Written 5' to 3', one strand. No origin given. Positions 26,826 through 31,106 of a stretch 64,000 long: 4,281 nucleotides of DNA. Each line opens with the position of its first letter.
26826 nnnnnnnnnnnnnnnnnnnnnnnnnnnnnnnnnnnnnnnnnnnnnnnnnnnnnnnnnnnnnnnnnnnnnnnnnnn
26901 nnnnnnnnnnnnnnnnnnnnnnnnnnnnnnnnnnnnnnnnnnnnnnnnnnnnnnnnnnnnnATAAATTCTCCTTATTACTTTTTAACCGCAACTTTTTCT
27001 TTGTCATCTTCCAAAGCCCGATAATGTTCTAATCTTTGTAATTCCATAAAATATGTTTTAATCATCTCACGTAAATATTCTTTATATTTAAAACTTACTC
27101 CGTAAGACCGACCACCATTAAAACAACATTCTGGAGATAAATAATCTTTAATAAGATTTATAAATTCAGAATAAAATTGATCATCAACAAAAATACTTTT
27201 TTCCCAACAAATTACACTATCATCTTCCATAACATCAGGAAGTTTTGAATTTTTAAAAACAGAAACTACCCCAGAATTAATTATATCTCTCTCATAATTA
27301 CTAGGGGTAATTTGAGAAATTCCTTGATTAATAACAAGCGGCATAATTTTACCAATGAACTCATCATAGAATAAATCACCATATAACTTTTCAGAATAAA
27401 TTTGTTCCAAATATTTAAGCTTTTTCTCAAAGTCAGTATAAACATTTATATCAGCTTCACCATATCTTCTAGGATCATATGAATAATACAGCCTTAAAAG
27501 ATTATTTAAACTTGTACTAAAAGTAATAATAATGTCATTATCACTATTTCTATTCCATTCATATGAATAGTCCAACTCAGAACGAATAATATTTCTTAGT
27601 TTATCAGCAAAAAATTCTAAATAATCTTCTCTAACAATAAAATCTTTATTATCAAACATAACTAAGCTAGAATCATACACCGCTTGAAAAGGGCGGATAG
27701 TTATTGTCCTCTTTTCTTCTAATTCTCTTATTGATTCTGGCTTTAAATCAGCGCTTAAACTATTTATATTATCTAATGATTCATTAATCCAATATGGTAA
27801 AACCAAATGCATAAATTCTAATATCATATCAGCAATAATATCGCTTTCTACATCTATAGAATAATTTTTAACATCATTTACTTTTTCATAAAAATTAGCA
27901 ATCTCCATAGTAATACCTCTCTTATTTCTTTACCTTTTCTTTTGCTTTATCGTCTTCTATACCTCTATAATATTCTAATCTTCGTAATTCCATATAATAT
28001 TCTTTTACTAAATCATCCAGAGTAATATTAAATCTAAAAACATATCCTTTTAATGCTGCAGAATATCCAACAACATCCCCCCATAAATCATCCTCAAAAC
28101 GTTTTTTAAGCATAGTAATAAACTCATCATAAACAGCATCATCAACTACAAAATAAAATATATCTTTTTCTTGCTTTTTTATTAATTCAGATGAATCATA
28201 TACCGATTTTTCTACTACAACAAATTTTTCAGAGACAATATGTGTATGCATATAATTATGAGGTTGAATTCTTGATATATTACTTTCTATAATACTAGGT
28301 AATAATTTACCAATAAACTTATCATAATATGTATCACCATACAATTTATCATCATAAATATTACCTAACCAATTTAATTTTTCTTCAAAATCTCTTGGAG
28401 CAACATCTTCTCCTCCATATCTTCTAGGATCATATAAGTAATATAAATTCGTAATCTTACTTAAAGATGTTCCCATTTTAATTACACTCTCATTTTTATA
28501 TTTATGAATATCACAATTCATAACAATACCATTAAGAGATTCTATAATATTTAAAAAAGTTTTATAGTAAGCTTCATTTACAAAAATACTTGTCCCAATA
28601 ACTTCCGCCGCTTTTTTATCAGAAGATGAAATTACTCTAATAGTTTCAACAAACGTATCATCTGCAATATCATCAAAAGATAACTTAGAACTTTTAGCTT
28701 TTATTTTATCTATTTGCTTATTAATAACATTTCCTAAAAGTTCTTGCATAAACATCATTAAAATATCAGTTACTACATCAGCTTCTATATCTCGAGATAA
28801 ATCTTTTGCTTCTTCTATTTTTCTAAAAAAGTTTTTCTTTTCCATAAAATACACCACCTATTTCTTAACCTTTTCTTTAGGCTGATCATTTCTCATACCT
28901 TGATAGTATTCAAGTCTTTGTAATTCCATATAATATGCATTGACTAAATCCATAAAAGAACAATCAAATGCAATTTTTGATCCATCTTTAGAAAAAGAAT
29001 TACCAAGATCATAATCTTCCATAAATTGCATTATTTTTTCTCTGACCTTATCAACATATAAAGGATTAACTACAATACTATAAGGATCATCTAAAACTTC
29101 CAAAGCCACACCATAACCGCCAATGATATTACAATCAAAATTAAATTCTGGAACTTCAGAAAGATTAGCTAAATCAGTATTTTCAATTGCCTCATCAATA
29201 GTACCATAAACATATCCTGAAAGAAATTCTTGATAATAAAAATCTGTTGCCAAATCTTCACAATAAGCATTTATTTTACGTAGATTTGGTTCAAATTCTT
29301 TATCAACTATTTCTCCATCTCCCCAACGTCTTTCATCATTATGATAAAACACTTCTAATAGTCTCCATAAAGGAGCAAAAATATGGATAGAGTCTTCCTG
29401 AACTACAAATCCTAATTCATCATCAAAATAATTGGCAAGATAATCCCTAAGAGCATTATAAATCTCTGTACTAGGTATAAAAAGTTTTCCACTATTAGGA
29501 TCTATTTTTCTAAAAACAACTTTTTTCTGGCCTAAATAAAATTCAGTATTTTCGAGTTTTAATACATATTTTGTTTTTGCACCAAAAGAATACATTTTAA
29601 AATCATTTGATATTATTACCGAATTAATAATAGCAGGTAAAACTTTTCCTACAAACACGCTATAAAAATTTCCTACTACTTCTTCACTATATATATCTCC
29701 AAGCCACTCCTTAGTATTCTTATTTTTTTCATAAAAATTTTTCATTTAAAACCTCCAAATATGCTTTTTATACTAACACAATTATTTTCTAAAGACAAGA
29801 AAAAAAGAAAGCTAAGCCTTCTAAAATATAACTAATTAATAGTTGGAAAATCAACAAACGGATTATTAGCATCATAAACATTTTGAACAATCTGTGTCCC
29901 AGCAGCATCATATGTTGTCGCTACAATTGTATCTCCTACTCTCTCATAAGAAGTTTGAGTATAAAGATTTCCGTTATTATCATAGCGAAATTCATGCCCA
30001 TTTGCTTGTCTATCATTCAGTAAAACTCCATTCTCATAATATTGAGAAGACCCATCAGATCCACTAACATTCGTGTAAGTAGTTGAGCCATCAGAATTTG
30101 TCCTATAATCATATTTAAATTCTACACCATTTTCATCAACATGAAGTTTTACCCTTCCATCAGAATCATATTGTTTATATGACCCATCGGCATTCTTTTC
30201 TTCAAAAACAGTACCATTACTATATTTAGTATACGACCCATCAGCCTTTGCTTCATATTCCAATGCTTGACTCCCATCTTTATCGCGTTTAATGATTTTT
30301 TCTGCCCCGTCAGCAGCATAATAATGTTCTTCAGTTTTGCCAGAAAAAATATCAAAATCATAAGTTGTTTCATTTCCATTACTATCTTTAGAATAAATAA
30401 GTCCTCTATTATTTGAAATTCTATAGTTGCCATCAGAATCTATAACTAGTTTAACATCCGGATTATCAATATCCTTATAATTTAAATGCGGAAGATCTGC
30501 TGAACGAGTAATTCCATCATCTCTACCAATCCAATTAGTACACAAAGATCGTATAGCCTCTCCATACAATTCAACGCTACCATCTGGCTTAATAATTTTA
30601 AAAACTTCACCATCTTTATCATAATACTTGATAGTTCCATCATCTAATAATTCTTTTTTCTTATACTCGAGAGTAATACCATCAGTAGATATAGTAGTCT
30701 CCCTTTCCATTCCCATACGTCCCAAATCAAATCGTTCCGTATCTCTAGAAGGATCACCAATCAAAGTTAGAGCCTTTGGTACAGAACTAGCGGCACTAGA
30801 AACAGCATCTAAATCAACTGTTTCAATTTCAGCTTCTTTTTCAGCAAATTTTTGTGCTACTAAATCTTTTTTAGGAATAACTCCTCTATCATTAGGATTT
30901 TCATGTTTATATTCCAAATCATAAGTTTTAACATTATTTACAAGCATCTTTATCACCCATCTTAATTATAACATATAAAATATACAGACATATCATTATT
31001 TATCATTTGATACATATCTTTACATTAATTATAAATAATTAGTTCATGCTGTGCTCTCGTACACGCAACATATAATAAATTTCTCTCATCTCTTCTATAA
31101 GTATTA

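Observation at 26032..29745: Four tandem paralogs, each an internal duplication: eight copies of an unassigned ~150-aa module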

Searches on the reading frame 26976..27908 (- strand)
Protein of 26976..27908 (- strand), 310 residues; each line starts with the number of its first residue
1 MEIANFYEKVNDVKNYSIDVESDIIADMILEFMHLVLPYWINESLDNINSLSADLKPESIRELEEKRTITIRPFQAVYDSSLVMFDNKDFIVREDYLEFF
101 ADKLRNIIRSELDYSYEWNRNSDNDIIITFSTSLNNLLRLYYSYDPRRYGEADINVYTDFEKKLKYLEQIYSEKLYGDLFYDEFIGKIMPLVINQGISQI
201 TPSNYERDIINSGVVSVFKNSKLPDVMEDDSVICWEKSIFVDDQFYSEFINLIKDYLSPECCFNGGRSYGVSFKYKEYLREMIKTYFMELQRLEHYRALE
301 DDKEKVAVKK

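Call 3: search_protein_families(library=pfam, proteins=[window:26976-27908:-], max_evalue=1)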
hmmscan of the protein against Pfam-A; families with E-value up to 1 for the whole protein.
window:26976-27908:- (310 aa): 0 families

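Call 4: search_protein_families(library=ncbifam, proteins=[window:26976-27908:-], max_evalue=1)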
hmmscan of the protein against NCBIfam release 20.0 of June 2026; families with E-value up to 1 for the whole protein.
window:26976-27908:- (310 aa): 0 families

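Call 6: find_homologous_proteins(query=window:26976-27908:-, max_evalue=0.001)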
Query window:26976-27908:- (310 aa): 1 proteins with E <= 0.001 among 733 candidates.
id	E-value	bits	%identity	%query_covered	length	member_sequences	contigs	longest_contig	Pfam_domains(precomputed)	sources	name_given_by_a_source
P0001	5.3e-199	678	99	100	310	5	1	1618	-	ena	-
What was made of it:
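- Tried and rejected: A search with P3 found only the protein itself (call 6).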

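Call 7: search_solved_structures(query=window:26976-27908:-, max_evalue=10)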
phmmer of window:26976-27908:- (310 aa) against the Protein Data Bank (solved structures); distinct sequences matched with E-value up to 10: 1.
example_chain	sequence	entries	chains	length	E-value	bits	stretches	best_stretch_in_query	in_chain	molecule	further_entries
3b6u_A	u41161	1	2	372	0.95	12.2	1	58-128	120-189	Kinesin-like protein KIF3B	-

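Call 16: find_encoding_contigs(protein=window:26976-27908:-, flank=10000, max_places=6)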
Protein window:26976-27908:- (310 aa): 9 contigs read that carry it; 6 places shown.
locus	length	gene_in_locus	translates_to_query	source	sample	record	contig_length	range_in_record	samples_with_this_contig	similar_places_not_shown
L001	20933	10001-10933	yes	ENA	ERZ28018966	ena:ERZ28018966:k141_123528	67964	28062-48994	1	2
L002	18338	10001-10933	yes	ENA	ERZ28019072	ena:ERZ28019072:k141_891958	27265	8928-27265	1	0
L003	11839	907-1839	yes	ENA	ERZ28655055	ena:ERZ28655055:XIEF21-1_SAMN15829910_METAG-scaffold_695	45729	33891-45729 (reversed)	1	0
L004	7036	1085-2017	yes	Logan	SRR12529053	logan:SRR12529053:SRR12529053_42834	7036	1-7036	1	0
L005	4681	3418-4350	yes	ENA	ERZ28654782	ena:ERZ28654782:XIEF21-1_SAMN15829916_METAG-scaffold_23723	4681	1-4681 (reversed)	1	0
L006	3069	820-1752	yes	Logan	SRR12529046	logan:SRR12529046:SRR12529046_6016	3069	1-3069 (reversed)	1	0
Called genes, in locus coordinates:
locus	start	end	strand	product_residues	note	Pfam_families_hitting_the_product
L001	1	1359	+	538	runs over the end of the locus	PF01368:DHH, PF00571:CBS (weak), PF07085:DRTGG, PF02833:DHHA2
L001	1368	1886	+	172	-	PF06695:Sm_multidrug_ex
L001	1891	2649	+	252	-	PF02535:Zip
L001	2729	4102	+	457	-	PF02878:PGM_PMM_I, PF02879:PGM_PMM_II, PF02880:PGM_PMM_III, PF00408:PGM_PMM_IV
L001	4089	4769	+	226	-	PF11667:DUF3267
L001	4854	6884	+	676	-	PF00270:DEAD (faint), PF00580:UvrD-helicase, PF02562:PhoH (faint), PF13245:AAA_19, PF01443:Viral_helicase1 (faint), PF13173:AAA_14 (faint), PF13361:UvrD_C (weak), PF13538:UvrD_C_2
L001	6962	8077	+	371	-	-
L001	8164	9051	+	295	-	-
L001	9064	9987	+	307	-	-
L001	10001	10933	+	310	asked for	-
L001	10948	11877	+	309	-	-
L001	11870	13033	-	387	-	PF01943:Polysacc_synt, PF03023:MurJ (faint), PF01554:MatE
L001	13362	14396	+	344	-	-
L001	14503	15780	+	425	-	PF00919:UPF0004, PF04055:Radical_SAM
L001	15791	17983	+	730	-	PF23139:OB_YrrC, PF13086:AAA_11 (faint), PF14490:HHH_RecD2, PF00580:UvrD-helicase (faint), PF13245:AAA_19, PF13604:AAA_30, PF18335:SH3_13, PF13538:UvrD_C_2, +1 more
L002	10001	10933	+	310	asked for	-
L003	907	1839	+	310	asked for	-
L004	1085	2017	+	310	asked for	-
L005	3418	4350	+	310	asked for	-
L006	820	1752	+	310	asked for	-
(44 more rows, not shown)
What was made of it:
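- Checked: Metagenome gene callers, and the family N-terminus MEKKNFF, favour the ATG at 28845, which gives 307 aa and a 12-nt gap (call 16).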

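Call 17: find_encoding_contigs(protein=P0001, flank=10000, max_places=6)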
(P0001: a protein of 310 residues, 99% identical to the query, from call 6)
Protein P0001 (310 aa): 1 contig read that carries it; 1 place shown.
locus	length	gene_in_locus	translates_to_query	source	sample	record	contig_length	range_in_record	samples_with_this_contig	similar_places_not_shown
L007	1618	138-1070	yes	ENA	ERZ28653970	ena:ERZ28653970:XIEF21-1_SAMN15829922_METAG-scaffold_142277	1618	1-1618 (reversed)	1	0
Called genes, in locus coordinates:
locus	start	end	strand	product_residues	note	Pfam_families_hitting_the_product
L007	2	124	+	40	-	?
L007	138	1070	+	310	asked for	-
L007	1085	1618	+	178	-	?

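Call 19: search_protein_families(library=padloc, proteins=[window:26976-27908:-], max_evalue=1)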
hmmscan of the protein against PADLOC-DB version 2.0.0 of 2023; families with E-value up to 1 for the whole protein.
window:26976-27908:- (310 aa): 0 families

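Call 20: search_protein_families(library=phrogs, proteins=[window:26976-27908:-], max_evalue=1)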
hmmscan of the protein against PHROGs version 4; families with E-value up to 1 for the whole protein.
window:26976-27908:- (310 aa): 3 families
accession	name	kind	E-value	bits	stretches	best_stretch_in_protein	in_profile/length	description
phrog_21131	-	unknown function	0.0017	19.7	1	82-116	19-53/89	-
phrog_24035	-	unknown function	0.066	14.5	1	5-54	37-86/105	-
phrog_26962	-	unknown function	0.18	13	1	166-203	50-87/102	-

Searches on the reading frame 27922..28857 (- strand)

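Call 3: search_protein_families(library=pfam, proteins=[window:27922-28857:-], max_evalue=1)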
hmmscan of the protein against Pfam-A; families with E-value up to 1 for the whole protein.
window:27922-28857:- (311 aa): 1 family
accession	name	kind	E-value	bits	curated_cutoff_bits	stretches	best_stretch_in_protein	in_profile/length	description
PF10789.14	Phage_RpbA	-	0.68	10.5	25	1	219-258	31-70/108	Phage RNA polymerase binding, RpbA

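Call 4: search_protein_families(library=ncbifam, proteins=[window:27922-28857:-], max_evalue=1)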
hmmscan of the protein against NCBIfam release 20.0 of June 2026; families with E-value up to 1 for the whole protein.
window:27922-28857:- (311 aa): 0 families

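Call 19: search_protein_families(library=padloc, proteins=[window:27922-28857:-], max_evalue=1)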
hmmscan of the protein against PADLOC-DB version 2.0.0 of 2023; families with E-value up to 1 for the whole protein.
window:27922-28857:- (311 aa): 0 families

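Call 20: search_protein_families(library=phrogs, proteins=[window:27922-28857:-], max_evalue=1)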
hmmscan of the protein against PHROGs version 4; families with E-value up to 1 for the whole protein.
window:27922-28857:- (311 aa): 3 families
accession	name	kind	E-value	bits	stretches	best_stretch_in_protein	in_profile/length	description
phrog_20713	-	unknown function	0.011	16.2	1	28-82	134-189/334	-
phrog_38079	-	unknown function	0.055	14.7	1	78-163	12-101/136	-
phrog_5488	-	unknown function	0.086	14.2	1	168-187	30-49/76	-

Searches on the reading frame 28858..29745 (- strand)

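Call 3: search_protein_families(library=pfam, proteins=[window:28858-29745:-], max_evalue=1)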
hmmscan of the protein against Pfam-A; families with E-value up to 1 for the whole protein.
window:28858-29745:- (295 aa): 2 families
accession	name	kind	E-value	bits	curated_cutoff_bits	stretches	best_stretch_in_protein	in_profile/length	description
PF03787.20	RAMPs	-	0.077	13.9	22.1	1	75-120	18-63/189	RAMP superfamily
PF14730.11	DUF4468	-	0.095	13.6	22.6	0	92-110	12-30/92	Domain of unknown function (DUF4468) with TBP-like fold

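Call 4: search_protein_families(library=ncbifam, proteins=[window:28858-29745:-], max_evalue=1)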
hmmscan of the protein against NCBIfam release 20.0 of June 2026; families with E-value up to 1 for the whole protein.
window:28858-29745:- (295 aa): 0 families

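Call 19: search_protein_families(library=padloc, proteins=[window:28858-29745:-], max_evalue=1)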
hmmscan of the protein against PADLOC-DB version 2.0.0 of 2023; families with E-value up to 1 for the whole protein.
window:28858-29745:- (295 aa): 0 families

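Call 20: search_protein_families(library=phrogs, proteins=[window:28858-29745:-], max_evalue=1)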
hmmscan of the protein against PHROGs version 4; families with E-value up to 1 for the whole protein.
window:28858-29745:- (295 aa): 2 families
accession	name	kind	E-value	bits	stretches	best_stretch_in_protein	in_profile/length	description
phrog_14055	-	unknown function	0.037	15.3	1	40-70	25-55/58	-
phrog_22397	-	unknown function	0.2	13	1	32-75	40-85/85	-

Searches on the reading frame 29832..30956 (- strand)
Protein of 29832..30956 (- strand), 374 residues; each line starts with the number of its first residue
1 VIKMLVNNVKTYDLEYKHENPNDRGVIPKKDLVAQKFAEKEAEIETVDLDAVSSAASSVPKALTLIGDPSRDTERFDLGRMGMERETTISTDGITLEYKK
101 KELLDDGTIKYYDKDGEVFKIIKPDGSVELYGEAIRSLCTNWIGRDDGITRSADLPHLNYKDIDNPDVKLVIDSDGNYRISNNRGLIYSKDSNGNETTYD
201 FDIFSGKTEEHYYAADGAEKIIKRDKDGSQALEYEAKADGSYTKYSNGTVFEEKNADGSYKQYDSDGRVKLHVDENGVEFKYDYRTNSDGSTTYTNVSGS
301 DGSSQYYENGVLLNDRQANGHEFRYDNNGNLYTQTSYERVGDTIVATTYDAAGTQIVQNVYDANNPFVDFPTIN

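Call 3: search_protein_families(library=pfam, proteins=[window:29832-30956:-], max_evalue=1)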
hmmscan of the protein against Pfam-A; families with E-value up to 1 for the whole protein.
window:29832-30956:- (374 aa): 6 families
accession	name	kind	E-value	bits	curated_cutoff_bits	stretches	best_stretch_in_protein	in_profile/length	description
PF07661.19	MORN_2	-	2.9e-05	24.2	29.6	1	319-338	2-21/22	MORN repeat variant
PF05593.20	RHS_repeat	-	0.00039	21.2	22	1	263-284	1-24/38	RHS Repeat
PF14269.12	Arylsulfotran_2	-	0.0041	17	27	1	206-273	230-298/301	Arylsulfotransferase (ASST)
PF22639.1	Gp18_dom_I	-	0.055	13.9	27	1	92-136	19-63/93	Tail sheath protein Gp18-like domain I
PF25784.1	BigA_N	-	0.12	13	24.5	1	280-332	21-78/80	BigA and YdbA N-terminal beta barrel domain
PF07202.18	Tcp10_C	-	0.12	12.5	36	0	106-129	11-33/35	T-complex protein 10 C-terminus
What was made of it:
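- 29832..30956 (-): Neighbour, probably not part of the unit: a 371-374-aa cytoplasmic repeat protein with YD/MORN-variant-like repeats. Below-threshold Pfam hits to MORN_2 (E 2.9e-5) and RHS_repeat (E 3.9e-4) in call 3.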

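Call 4: search_protein_families(library=ncbifam, proteins=[window:29832-30956:-], max_evalue=1)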
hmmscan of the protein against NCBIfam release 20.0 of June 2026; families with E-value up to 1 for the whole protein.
window:29832-30956:- (374 aa): 1 family
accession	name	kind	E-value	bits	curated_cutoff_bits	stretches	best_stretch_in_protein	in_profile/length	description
TIGR01643.1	YD_repeat_2x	repeat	0.027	15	15.8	0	306-337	1-34/42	YD repeat-containing protein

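Call 19: search_protein_families(library=padloc, proteins=[window:29832-30956:-], max_evalue=1)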
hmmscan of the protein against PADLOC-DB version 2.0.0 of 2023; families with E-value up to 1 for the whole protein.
window:29832-30956:- (374 aa): 0 families

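Call 20: search_protein_families(library=phrogs, proteins=[window:29832-30956:-], max_evalue=1)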
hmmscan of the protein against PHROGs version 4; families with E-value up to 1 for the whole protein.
window:29832-30956:- (374 aa): 0 families

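Call 23: find_homologous_proteins(query=window:29832-30956:-, max_evalue=0.001)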
Query window:29832-30956:- (374 aa): 2 proteins with E <= 0.001 among 4187 candidates.
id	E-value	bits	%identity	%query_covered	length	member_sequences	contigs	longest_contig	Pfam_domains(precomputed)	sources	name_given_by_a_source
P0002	1.5e-240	816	99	99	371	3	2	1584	-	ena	-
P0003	8.8e-4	37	30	32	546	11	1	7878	PF07661.20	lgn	-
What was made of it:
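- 29832..30956 (-): Nearly an orphan (call 23).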
